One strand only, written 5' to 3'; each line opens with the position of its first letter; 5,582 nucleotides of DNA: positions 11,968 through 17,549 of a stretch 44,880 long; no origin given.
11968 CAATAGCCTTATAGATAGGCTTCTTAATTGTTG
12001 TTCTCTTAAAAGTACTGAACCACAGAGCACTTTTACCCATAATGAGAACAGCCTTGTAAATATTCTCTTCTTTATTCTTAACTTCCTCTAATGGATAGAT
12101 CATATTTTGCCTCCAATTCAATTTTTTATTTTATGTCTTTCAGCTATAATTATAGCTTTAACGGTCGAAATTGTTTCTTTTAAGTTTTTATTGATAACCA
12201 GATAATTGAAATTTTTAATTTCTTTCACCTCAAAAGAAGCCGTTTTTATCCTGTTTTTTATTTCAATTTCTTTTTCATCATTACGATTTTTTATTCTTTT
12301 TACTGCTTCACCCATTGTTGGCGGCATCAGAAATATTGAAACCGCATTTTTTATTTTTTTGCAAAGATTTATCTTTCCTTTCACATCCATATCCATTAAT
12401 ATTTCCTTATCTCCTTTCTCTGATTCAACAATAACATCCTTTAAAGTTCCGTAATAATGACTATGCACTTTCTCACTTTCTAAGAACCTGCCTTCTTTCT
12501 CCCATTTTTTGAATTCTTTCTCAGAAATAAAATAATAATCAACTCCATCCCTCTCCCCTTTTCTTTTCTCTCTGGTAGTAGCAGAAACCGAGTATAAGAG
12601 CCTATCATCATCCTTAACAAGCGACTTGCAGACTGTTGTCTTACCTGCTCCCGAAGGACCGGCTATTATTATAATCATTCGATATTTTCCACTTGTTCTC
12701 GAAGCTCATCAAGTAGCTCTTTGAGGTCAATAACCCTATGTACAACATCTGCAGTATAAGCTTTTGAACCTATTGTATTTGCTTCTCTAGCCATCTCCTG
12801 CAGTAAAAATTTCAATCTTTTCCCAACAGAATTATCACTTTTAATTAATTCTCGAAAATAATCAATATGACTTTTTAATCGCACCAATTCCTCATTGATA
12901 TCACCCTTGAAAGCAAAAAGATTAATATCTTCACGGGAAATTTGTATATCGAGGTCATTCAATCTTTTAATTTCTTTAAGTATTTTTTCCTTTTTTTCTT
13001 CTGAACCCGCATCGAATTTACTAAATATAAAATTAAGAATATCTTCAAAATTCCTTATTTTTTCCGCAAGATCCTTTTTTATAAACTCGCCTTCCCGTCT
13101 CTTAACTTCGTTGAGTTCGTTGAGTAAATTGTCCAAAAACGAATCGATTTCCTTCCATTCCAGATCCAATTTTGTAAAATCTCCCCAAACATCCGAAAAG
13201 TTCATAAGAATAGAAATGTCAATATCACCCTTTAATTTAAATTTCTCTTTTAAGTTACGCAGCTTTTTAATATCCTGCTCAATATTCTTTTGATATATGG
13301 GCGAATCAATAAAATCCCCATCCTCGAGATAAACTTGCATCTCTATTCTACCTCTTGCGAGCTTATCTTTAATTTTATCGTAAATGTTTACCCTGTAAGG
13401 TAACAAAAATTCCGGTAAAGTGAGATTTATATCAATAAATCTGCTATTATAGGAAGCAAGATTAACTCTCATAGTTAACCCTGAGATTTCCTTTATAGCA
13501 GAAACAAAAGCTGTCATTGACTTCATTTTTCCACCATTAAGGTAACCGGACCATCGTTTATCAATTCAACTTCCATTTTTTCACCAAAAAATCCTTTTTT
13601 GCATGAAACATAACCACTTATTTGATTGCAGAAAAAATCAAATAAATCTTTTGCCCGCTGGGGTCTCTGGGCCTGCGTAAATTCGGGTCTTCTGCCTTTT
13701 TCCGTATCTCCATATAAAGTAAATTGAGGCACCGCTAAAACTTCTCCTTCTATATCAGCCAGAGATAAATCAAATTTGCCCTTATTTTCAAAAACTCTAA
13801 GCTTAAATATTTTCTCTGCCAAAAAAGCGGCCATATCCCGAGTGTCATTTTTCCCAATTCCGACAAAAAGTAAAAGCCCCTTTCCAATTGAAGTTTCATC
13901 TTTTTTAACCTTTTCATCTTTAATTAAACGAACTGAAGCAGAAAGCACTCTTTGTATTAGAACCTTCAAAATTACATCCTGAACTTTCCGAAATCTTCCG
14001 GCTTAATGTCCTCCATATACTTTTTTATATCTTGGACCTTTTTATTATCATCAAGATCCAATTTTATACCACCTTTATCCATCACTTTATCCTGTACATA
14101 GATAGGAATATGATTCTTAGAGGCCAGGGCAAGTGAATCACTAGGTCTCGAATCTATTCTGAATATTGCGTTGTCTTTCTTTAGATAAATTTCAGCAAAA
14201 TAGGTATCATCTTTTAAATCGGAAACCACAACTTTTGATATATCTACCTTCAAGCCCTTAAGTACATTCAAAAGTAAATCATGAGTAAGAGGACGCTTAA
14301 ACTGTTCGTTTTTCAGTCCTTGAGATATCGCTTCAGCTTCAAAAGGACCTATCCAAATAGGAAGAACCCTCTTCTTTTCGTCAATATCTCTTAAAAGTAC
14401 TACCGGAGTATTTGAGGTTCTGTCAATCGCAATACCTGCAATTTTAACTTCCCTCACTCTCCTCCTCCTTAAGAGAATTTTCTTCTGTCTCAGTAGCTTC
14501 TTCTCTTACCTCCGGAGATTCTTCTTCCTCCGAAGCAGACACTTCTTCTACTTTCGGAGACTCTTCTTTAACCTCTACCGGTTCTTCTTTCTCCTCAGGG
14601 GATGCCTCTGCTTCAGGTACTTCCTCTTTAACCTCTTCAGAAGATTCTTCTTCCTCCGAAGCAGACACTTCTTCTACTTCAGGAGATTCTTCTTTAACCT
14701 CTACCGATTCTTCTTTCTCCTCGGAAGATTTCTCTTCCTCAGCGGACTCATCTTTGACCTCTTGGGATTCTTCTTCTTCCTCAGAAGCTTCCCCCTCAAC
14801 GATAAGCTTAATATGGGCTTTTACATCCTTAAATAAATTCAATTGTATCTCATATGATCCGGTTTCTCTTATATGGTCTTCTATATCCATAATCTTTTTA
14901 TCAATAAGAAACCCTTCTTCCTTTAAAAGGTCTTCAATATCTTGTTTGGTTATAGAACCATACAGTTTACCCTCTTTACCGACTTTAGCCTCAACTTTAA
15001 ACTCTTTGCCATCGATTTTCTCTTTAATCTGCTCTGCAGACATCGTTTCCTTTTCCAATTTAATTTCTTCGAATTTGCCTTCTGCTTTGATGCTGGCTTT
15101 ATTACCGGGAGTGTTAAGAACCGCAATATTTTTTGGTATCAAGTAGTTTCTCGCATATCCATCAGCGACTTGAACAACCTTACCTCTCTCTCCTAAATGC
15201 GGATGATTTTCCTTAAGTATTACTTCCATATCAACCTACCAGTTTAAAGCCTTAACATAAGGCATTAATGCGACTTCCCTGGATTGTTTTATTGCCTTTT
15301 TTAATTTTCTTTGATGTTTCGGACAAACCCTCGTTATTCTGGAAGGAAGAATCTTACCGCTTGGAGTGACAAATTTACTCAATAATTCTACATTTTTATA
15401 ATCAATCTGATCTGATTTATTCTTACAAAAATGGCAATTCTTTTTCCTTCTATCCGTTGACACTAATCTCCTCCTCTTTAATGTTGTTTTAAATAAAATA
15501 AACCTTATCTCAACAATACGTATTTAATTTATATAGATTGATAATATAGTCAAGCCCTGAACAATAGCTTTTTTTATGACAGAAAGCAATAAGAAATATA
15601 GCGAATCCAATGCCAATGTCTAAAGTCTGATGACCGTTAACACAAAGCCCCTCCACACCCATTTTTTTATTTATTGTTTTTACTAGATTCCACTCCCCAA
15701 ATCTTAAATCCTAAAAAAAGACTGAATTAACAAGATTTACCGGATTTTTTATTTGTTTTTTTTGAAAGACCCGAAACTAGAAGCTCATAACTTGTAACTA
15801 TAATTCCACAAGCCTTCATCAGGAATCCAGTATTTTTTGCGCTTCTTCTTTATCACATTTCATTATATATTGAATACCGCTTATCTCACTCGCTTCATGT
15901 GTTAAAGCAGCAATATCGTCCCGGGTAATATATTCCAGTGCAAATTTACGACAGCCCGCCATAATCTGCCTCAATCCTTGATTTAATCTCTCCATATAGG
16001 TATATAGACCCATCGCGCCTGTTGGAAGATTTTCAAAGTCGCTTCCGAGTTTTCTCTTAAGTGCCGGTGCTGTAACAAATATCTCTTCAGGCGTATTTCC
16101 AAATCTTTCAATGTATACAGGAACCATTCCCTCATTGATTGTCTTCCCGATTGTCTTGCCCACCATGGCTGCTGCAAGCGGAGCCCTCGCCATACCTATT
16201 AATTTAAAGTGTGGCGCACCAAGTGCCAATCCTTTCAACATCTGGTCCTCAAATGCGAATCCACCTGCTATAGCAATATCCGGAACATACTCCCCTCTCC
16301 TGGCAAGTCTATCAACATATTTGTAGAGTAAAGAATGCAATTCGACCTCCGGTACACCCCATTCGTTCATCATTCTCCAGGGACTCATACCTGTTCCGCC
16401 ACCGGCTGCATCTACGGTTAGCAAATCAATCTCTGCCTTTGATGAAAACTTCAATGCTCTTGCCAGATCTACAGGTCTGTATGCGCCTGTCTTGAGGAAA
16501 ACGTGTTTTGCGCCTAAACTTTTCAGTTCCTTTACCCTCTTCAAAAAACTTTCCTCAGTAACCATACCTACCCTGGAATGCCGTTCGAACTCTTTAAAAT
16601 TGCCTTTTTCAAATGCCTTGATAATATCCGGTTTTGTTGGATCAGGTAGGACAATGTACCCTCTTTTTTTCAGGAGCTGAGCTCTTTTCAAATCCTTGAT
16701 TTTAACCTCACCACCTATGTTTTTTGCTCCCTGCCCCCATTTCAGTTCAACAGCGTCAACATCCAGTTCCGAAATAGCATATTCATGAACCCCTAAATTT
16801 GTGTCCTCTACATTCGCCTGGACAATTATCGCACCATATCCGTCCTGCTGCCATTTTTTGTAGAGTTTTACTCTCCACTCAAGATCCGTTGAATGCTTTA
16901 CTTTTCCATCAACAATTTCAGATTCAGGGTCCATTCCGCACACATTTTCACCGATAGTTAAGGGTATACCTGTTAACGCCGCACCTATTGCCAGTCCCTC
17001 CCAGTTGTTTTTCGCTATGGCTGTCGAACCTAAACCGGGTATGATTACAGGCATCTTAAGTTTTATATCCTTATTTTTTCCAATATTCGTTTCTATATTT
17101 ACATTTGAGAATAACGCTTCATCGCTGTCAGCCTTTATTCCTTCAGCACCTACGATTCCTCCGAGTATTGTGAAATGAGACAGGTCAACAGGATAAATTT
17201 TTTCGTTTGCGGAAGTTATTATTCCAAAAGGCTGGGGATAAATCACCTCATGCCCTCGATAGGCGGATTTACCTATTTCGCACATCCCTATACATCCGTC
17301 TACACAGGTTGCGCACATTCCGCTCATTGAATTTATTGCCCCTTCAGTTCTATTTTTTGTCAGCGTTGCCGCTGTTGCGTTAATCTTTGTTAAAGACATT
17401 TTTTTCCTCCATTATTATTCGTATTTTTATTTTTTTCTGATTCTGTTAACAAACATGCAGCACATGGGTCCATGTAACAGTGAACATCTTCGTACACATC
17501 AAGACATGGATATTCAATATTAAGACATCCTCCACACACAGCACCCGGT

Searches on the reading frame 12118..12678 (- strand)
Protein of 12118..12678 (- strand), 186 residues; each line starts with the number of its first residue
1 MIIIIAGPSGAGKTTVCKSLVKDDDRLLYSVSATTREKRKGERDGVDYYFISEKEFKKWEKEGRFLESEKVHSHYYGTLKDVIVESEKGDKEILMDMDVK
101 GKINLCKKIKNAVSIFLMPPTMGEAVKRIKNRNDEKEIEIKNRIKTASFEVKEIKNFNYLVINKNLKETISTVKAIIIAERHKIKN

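Call 53: search_protein_families(library=pfam, proteins=[window:12118-12678:-], max_evalue=0.0001)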
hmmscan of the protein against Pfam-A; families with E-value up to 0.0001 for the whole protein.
window:12118-12678:- (186 aa): 1 family
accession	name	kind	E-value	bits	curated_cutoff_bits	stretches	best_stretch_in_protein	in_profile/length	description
PF00625.27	Guanylate_kin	-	4.9e-37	127.8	25.2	1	3-179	5-181/182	Guanylate kinase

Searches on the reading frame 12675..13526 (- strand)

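Call 54: search_protein_families(library=pfam, proteins=[window:12675-13526:-], max_evalue=0.0001)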
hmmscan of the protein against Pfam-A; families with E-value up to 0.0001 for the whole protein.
window:12675-13526:- (283 aa): 2 families
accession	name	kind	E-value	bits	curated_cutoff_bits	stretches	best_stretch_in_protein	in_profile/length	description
PF08340.16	YicC-like_C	-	6.4e-33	113.9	27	1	175-283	9-120/120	Endoribonuclease YicC-like, C-terminal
PF03755.18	YicC-like_N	-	1.2e-24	87.9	25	1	1-150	1-155/156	Endoribonuclease YicC-like, N-terminal region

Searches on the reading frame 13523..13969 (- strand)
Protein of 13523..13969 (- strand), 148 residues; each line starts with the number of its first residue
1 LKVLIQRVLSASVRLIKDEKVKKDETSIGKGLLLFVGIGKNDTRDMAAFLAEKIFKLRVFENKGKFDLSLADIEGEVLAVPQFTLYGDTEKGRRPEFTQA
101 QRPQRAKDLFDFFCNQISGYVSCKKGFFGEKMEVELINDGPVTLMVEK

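Call 41: search_protein_families(library=pfam, proteins=[window:13523-13969:-], max_evalue=0.01)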
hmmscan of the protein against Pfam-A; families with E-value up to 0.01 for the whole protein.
window:13523-13969:- (148 aa): 1 family
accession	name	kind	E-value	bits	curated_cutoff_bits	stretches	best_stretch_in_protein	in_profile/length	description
PF02580.21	Tyr_Deacylase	-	9.4e-48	162.6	25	1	2-147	1-144/144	D-Tyr-tRNA(Tyr) deacylase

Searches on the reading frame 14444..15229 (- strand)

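Call 7: search_protein_families(library=pfam, proteins=[window:14444-15229:-])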
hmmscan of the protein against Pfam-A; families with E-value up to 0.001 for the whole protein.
window:14444-15229:- (261 aa): 2 families
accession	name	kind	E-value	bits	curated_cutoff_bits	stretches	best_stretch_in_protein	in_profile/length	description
PF03948.19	Ribosomal_L9_C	-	2.4e-23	82.8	23.2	1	65-145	3-85/86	Ribosomal protein L9, C-terminal domain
PF01281.25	Ribosomal_L9_N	-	3.5e-19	68.5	20.7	1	1-45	1-45/47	Ribosomal protein L9, N-terminal domain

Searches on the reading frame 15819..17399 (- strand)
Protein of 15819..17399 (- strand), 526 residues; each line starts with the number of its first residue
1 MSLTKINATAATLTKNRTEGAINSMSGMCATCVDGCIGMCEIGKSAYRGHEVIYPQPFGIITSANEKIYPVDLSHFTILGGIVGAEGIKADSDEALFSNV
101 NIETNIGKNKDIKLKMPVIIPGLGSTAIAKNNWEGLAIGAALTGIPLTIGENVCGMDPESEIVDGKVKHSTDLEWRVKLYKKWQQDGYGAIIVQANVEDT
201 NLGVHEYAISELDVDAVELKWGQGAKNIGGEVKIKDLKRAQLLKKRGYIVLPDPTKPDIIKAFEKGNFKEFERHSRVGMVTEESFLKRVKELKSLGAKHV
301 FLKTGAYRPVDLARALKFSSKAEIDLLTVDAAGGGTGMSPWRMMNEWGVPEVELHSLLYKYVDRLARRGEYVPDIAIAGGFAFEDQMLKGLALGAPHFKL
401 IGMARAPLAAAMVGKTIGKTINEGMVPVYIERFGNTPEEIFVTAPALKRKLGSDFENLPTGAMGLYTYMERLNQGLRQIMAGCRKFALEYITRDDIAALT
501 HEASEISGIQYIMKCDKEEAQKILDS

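Call 7: search_protein_families(library=pfam, proteins=[window:15819-17399:-])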
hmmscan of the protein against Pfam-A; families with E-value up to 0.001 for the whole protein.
window:15819-17399:- (526 aa): 1 family
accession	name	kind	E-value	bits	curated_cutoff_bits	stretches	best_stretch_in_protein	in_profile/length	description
PF01645.23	Glu_synthase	-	2.8e-15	56.8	20.4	2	279-400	185-303/369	Conserved region in glutamate synthase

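Call 8: search_protein_families(library=ncbifam, proteins=[window:15819-17399:-])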
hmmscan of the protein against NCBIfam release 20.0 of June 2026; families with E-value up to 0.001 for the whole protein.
window:15819-17399:- (526 aa): 0 families

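Call 75: search_solved_structures(query=window:15819-17399:-, max_evalue=0.001)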
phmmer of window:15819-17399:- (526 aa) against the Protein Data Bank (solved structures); distinct sequences matched with E-value up to 0.001: 0.

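Call 76: search_protein_families(library=pfam, proteins=[window:15819-17399:-], max_evalue=1)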
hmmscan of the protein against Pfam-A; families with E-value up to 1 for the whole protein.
window:15819-17399:- (526 aa): 1 family
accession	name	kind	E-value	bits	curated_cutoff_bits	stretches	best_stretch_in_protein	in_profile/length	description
PF01645.23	Glu_synthase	-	2.8e-15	56.8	20.4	2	279-400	185-303/369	Conserved region in glutamate synthase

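Call 77: find_homologous_proteins(query=window:15819-17399:-, max_evalue=1e-20)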
Query window:15819-17399:- (526 aa): 8000 proteins with E <= 1e-20 among 8000 candidates; the best 120 are listed.
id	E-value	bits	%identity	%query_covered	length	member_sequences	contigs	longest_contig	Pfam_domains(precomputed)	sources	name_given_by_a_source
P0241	0.0e+0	1133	94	100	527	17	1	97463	PF01645.24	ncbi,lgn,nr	ncbi:FMN-binding glutamate synthase family protein [candidate division WOR-3 bacterium]|nr:FMN-bindi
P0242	0.0e+0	1086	90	100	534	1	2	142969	PF01645.24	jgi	jgi:glutamate synthase domain-containing protein 2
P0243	0.0e+0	1059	87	100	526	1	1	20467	PF01645.24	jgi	-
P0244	0.0e+0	1054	86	100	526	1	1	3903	PF01645.24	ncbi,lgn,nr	ncbi:MAG TPA: FMN-binding glutamate synthase family protein [Thermoplasmatales archaeon]|nr:FMN-bind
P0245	0.0e+0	1052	86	100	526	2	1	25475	PF01645.24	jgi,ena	-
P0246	0.0e+0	1052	87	100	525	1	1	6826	PF01645.24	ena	-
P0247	0.0e+0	1050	87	100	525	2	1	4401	PF01645.24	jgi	-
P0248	0.0e+0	1049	87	100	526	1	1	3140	PF01645.24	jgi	-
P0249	0.0e+0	1046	87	100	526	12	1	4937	PF01645.24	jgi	-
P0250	0.0e+0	1046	85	100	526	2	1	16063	PF01645.24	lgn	-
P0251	0.0e+0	1043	84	100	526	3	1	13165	PF01645.24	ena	-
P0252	0.0e+0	1041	86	100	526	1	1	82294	PF01645.24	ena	-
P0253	0.0e+0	1041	85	100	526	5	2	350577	PF01645.24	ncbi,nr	ncbi:MAG: FMN-binding glutamate synthase family protein [Theionarchaea archaeon]|nr:FMN-binding glut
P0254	0.0e+0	1041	86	100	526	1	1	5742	PF01645.24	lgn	-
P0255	0.0e+0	1041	86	100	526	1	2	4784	PF01645.24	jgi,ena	-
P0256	0.0e+0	1039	85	100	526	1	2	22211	PF01645.24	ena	-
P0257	0.0e+0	1038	84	100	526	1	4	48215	PF01645.24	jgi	jgi:glutamate synthase domain-containing protein 2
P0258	0.0e+0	1038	85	100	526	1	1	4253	PF01645.24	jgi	jgi:glutamate synthase domain-containing protein 2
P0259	0.0e+0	1037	84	100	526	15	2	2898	PF01645.24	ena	-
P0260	0.0e+0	1037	85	100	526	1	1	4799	PF01645.24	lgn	-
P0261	0.0e+0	1036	85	100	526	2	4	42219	PF01645.24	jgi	-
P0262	0.0e+0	1036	85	100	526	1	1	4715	PF01645.24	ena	-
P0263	0.0e+0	1035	85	100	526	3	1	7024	PF01645.24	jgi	jgi:glutamate synthase domain-containing protein 2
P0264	0.0e+0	1035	86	100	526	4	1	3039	PF01645.24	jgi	-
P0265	0.0e+0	1034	85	100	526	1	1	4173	PF01645.24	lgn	-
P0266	0.0e+0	1033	85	100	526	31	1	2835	PF01645.24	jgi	-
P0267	0.0e+0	1033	84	100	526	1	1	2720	PF01645.24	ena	-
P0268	0.0e+0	1033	84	100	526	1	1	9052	PF01645.24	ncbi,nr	ncbi:MAG: FMN-binding glutamate synthase family protein [Theionarchaea archaeon]|nr:FMN-binding glut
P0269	0.0e+0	1032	84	100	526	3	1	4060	PF01645.24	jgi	-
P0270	0.0e+0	1031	85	100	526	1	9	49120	PF01645.24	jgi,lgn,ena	-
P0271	0.0e+0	1030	85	100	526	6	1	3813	PF01645.24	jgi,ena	-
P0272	0.0e+0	1030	85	100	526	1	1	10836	PF01645.24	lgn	-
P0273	0.0e+0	1030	83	100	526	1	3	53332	PF01645.24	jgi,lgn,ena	jgi:glutamate synthase domain-containing protein 2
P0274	0.0e+0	1029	84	100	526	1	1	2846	PF01645.24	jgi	jgi:glutamate synthase domain-containing protein 2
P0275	0.0e+0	1029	85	100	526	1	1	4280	PF01645.24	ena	-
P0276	0.0e+0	1028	84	100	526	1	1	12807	PF01645.24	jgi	jgi:glutamate synthase domain-containing protein 2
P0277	0.0e+0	1028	85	100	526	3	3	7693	PF01645.24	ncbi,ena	-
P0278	0.0e+0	1028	85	100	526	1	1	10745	PF01645.24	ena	-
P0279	0.0e+0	1027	84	100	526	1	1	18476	PF01645.24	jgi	-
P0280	0.0e+0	1027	85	100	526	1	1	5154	PF01645.24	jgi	jgi:glutamate synthase domain-containing protein 2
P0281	0.0e+0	1027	84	100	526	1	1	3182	PF01645.24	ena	-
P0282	0.0e+0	1027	84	100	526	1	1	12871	PF01645.24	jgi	-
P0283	0.0e+0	1027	83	100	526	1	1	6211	PF01645.24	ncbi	-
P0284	0.0e+0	1027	84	100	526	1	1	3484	PF01645.24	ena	-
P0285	0.0e+0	1027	84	100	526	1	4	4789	PF01645.24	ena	-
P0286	0.0e+0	1027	83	100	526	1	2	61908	PF01645.24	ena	-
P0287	0.0e+0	1025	85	100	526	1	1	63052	PF01645.24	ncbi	-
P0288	0.0e+0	1025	85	100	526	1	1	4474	PF01645.24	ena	-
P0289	0.0e+0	1024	83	100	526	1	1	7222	PF01645.24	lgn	-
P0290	0.0e+0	1023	85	100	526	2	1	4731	PF01645.24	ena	-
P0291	0.0e+0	1021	84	100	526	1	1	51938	PF01645.24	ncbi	-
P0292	0.0e+0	1020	83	100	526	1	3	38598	PF01645.24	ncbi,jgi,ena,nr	ncbi:MAG: FMN-binding glutamate synthase family protein [Theionarchaea archaeon]|nr:FMN-binding glut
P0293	0.0e+0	1020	84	100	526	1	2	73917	PF01645.24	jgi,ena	-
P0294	0.0e+0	1018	83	100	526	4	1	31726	PF01645.24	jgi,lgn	-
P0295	0.0e+0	1018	83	100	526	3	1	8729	PF01645.24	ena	-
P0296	0.0e+0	1011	83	100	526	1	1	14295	PF01645.24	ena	-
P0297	0.0e+0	1009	84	100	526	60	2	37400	PF01645.24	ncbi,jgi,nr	ncbi:MAG: FMN-binding glutamate synthase family protein [Candidatus Thermoplasmatota archaeon]|jgi:g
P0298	1.7e-298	1008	81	100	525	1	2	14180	PF01645.24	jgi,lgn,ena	-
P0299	6.2e-298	1006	83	100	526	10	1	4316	PF01645.24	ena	-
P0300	7.4e-298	1006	81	100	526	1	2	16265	PF01645.24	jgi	jgi:glutamate synthase domain-containing protein 2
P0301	1.1e-297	1006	81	100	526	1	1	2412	PF01645.24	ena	-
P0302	8.1e-297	1003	81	100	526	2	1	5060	PF01645.24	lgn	-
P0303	9.4e-297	1003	81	100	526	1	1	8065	PF01645.24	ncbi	-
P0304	3.5e-296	1001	81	100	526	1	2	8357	PF01645.24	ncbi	-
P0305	3.5e-295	997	81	100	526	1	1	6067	PF01645.24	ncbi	-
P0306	5.0e-294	994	82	100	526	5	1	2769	PF01645.24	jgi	-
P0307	3.0e-293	991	82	100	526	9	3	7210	PF01645.24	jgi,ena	-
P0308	1.1e-292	989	80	100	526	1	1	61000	PF01645.24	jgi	-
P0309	9.1e-291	983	81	100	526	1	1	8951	PF01645.24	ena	-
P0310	3.2e-290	981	81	100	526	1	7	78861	PF01645.24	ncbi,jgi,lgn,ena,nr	ncbi:MAG: FMN-binding glutamate synthase family protein [Candidatus Omnitrophica bacterium]|nr:FMN-b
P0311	2.0e-289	978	80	100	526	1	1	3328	PF01645.24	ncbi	-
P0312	2.1e-289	978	80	100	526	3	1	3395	PF01645.24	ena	-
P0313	3.2e-289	978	80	100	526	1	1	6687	PF01645.24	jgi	-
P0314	2.8e-288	975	80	100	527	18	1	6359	PF01645.24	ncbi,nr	ncbi:MAG: FMN-binding glutamate synthase family protein [Candidatus Thermoplasmatota archaeon]|nr:FM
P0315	2.9e-288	975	80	100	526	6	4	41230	PF01645.24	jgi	jgi:glutamate synthase domain-containing protein 2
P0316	8.8e-287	970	79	100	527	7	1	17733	PF01645.24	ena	-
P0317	1.9e-286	969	86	93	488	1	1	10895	PF01645.24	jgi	jgi:glutamate synthase domain-containing protein 2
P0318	2.5e-286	968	79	100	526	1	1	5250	PF01645.24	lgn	-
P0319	8.8e-285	963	78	100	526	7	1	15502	PF01645.24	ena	-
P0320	1.5e-284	962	79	100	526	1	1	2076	PF01645.24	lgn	-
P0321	8.0e-284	960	79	100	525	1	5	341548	PF01645.24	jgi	jgi:glutamate synthase domain-containing protein 2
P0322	1.6e-282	956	77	100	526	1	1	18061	PF01645.24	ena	-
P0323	1.8e-282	955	88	90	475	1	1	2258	PF01645.24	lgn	-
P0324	3.4e-282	955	79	100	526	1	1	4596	PF01645.24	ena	-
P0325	7.1e-281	950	79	100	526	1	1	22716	PF01645.24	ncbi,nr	ncbi:FMN-binding glutamate synthase family protein [Candidatus Aminicenantes bacterium AH-873-B07]|n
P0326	8.4e-281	950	78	100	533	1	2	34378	PF01645.24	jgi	-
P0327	8.5e-281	950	78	100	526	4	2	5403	PF01645.24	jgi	jgi:glutamate synthase domain-containing protein 2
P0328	2.0e-280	949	78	100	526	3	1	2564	PF01645.24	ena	-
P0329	4.8e-280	947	79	100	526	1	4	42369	PF01645.24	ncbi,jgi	jgi:glutamate synthase domain-containing protein 2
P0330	3.5e-279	945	78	100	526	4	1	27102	PF01645.24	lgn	-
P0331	5.4e-279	944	78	100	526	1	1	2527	PF01645.24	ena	-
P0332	5.6e-279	944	78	100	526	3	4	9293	PF01645.24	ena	-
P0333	8.5e-279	943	78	100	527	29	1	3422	PF01645.24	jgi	-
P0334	1.3e-278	943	78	100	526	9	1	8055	PF01645.24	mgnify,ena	mgnify:FL=1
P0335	1.5e-278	943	78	100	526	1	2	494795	PF01645.24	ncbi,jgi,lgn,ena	-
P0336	1.8e-278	942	78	100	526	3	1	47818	PF01645.24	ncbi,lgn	-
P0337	1.8e-278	942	79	100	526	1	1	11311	PF01645.24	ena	-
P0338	4.0e-278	941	78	100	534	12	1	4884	PF01645.24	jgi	-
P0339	4.6e-278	941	78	100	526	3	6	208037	PF01645.24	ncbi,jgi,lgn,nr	ncbi:FMN-binding glutamate synthase family protein [Candidatus Aminicenantes bacterium AC-335-K20]|j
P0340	1.4e-277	939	78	100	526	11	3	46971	PF01645.24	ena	-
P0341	2.0e-277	939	76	100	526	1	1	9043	PF01645.24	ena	-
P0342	2.1e-277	939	78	100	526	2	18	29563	PF01645.24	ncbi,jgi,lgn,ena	-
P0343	2.3e-277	939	78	100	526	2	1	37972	PF01645.24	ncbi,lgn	ncbi:MAG: FMN-binding glutamate synthase family protein [Candidatus Aminicenantia bacterium]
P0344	3.9e-277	938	77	100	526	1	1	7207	PF01645.24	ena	-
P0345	4.6e-277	938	77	100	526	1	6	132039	PF01645.24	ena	-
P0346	5.2e-277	937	78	100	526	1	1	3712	PF01645.24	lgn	-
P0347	7.5e-277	937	77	100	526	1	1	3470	PF01645.24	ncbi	ncbi:MAG: FMN-binding glutamate synthase family protein [Bacteroidota bacterium]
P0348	1.1e-276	936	77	100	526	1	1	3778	PF01645.24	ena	-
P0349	1.7e-276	936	77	100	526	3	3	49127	PF01645.24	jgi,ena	-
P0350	4.2e-276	934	77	100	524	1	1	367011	PF01645.24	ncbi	-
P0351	9.1e-276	933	77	100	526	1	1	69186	PF01645.24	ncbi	ncbi:MAG: FMN-binding glutamate synthase family protein [Acidobacteriota bacterium]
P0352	5.1e-275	931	76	100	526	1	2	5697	PF01645.24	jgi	-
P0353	5.7e-275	931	77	100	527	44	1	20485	PF01645.24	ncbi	ncbi:MAG: FMN-binding glutamate synthase family protein [Halobacteriota archaeon]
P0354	6.4e-275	931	77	100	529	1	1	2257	PF01645.24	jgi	jgi:glutamate synthase domain-containing protein 2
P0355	8.9e-275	930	82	93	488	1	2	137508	PF01645.24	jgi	jgi:glutamate synthase domain-containing protein 2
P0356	1.1e-274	930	76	100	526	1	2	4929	PF01645.24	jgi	jgi:glutamate synthase domain-containing protein 2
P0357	1.6e-274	929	77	100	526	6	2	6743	PF01645.24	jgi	-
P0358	3.3e-274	928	81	93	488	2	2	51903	PF01645.24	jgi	jgi:glutamate synthase domain-containing protein 2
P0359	3.5e-274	928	76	100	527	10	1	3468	PF01645.24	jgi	jgi:glutamate synthase domain-containing protein 2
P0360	5.5e-274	927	77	100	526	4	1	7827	PF01645.24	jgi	-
